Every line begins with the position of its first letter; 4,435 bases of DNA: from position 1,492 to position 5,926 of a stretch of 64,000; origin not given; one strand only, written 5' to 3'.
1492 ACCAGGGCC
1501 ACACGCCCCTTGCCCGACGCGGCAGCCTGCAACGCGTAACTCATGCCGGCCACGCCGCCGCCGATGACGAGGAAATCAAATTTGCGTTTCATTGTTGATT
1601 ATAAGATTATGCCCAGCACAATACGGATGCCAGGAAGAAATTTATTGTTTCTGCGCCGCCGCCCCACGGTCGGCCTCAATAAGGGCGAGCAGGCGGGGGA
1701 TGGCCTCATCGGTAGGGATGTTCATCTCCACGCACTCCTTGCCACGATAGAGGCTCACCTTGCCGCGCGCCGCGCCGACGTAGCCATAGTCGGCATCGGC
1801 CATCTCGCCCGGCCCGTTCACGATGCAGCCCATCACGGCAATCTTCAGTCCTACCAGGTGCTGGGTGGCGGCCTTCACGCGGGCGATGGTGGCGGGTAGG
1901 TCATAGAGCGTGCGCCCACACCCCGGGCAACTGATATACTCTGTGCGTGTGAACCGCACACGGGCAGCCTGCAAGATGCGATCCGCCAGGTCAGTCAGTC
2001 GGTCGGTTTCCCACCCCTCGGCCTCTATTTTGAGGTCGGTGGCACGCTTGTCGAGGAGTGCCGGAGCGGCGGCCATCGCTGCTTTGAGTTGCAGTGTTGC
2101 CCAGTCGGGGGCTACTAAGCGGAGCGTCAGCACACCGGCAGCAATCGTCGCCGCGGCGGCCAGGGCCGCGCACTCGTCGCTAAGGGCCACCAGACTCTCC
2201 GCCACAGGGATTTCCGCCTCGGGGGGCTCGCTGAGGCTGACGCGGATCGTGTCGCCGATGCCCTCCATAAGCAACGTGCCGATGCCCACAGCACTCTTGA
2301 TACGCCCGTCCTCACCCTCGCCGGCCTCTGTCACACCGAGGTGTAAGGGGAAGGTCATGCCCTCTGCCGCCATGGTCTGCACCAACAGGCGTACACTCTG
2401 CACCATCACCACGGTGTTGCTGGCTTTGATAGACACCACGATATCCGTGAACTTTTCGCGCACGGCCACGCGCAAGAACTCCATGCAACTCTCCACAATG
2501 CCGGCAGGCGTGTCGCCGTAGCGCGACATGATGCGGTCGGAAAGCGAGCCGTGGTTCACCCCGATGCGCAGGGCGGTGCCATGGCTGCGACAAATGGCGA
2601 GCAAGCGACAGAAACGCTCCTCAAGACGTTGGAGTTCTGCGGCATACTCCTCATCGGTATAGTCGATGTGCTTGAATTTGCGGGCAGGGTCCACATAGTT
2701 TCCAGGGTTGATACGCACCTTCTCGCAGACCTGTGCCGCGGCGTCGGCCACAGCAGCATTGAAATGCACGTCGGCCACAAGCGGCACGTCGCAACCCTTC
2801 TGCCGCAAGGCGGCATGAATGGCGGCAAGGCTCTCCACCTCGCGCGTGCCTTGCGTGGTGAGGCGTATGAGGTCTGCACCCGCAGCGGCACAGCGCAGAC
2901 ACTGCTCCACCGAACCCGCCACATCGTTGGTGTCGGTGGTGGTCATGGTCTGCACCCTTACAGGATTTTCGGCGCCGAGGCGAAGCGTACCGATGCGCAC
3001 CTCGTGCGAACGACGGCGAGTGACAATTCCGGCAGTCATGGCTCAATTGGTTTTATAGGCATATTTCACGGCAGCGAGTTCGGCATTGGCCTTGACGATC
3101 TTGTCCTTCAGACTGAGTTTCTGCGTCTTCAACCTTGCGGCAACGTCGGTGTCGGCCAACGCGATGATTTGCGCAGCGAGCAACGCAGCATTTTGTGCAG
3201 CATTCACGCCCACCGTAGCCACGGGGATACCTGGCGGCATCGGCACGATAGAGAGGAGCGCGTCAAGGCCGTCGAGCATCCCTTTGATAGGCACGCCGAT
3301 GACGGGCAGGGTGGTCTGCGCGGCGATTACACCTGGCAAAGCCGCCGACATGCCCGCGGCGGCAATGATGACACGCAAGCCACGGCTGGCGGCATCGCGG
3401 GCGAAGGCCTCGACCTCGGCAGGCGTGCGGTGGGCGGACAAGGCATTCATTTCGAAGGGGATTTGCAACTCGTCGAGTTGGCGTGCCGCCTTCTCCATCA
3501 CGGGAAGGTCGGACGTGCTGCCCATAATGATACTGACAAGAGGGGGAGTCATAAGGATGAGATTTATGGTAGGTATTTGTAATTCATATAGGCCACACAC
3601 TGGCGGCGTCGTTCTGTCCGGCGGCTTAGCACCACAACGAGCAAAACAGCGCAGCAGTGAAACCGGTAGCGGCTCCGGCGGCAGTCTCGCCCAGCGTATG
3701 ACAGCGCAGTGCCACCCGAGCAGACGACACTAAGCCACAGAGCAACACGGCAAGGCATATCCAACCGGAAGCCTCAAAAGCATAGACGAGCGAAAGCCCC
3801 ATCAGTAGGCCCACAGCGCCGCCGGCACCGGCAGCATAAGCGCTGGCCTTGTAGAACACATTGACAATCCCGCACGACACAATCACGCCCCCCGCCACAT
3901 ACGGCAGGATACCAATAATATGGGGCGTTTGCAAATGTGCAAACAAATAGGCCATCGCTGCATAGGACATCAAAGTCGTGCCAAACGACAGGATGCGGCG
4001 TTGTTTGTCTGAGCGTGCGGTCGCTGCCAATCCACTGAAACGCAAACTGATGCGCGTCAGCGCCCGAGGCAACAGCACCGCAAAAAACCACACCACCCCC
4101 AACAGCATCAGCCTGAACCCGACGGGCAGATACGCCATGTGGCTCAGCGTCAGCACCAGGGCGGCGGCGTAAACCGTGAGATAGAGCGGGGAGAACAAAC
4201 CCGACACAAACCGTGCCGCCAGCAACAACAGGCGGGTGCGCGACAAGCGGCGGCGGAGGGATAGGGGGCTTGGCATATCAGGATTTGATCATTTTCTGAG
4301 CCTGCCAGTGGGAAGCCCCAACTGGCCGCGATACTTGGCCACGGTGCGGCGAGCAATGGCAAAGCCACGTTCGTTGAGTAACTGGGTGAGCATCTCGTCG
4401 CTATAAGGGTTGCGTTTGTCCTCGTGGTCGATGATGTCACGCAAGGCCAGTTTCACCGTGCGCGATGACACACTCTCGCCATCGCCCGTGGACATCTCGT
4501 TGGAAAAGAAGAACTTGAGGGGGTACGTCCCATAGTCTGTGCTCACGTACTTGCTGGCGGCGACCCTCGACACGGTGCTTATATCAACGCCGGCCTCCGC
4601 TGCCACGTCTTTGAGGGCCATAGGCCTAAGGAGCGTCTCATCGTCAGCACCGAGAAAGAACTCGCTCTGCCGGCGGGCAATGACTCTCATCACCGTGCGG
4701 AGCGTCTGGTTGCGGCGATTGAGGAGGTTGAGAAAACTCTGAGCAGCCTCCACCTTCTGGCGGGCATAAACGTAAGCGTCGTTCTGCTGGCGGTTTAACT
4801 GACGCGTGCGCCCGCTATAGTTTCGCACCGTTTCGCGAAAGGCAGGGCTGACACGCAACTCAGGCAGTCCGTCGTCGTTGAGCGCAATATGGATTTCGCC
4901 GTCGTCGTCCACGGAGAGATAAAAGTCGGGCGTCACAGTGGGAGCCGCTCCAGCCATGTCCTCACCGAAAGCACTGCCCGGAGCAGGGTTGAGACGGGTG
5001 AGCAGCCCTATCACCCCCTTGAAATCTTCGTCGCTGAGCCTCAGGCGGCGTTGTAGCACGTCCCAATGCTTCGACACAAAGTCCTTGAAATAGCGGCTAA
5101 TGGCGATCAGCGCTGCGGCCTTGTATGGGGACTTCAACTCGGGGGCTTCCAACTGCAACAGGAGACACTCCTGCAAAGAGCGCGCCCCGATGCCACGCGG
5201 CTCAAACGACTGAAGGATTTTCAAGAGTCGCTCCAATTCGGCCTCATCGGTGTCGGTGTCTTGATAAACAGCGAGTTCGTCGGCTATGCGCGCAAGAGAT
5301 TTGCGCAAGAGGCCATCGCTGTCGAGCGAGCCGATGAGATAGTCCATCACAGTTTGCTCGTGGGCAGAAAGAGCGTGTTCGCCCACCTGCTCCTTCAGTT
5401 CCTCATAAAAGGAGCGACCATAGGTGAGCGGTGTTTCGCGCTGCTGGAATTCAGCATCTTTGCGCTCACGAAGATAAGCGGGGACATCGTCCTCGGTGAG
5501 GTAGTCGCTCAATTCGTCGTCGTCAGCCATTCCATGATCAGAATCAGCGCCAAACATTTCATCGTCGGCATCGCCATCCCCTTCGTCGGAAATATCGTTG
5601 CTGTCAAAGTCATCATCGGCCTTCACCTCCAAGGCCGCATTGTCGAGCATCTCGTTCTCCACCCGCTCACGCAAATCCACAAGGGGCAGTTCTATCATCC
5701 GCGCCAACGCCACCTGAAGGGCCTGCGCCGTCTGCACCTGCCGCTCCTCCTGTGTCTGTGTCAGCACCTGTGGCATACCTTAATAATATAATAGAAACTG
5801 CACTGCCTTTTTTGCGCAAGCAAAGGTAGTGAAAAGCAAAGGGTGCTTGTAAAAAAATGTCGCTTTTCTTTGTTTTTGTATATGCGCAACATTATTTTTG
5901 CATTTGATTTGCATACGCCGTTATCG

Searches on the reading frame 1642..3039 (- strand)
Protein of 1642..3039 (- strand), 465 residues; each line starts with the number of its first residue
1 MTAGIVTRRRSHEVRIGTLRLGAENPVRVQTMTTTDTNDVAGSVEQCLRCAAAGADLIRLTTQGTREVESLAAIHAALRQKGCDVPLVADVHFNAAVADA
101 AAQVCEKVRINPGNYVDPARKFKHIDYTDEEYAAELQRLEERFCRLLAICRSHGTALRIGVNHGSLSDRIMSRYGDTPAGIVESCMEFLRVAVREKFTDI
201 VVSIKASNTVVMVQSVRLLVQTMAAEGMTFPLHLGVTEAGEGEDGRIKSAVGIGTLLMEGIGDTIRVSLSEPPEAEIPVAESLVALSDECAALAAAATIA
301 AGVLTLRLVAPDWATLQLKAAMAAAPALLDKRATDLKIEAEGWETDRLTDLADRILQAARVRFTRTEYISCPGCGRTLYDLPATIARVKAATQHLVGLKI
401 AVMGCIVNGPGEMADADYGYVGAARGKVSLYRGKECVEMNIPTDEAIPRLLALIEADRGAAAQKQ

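Call 74: search_protein_families(library=pfam, proteins=[window:1642-3039:-], max_evalue=0.00001)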
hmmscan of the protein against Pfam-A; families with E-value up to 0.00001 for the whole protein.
window:1642-3039:- (465 aa): 1 family
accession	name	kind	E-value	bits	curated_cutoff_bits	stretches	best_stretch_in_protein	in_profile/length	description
PF04551.19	GcpE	-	1.6e-116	389.5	32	1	12-455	2-342/343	GcpE protein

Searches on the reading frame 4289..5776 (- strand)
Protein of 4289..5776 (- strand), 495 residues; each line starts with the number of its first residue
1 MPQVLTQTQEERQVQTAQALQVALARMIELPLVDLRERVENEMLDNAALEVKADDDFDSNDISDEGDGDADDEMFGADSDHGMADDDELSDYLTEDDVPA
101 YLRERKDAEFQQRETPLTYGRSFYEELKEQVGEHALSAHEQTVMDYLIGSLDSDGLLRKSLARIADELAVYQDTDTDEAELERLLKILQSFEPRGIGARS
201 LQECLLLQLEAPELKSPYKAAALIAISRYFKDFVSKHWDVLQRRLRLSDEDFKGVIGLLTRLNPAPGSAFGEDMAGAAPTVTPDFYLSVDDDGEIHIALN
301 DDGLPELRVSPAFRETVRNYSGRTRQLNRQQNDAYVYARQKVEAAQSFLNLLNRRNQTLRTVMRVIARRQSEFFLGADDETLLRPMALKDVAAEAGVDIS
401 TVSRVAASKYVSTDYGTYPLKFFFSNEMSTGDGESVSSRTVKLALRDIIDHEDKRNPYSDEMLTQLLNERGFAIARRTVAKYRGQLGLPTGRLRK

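Call 74: search_protein_families(library=pfam, proteins=[window:4289-5776:-], max_evalue=0.00001)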
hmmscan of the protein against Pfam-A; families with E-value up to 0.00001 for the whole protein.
window:4289-5776:- (495 aa): 2 families
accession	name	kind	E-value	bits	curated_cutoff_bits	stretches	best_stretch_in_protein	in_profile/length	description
PF04963.19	Sigma54_CBD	-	2.4e-48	164.8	22.9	1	117-312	6-184/185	Sigma-54 factor, core binding domain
PF04552.19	Sigma54_DBD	-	1.3e-47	162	22.8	1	337-495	3-159/160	Sigma-54, DNA binding domain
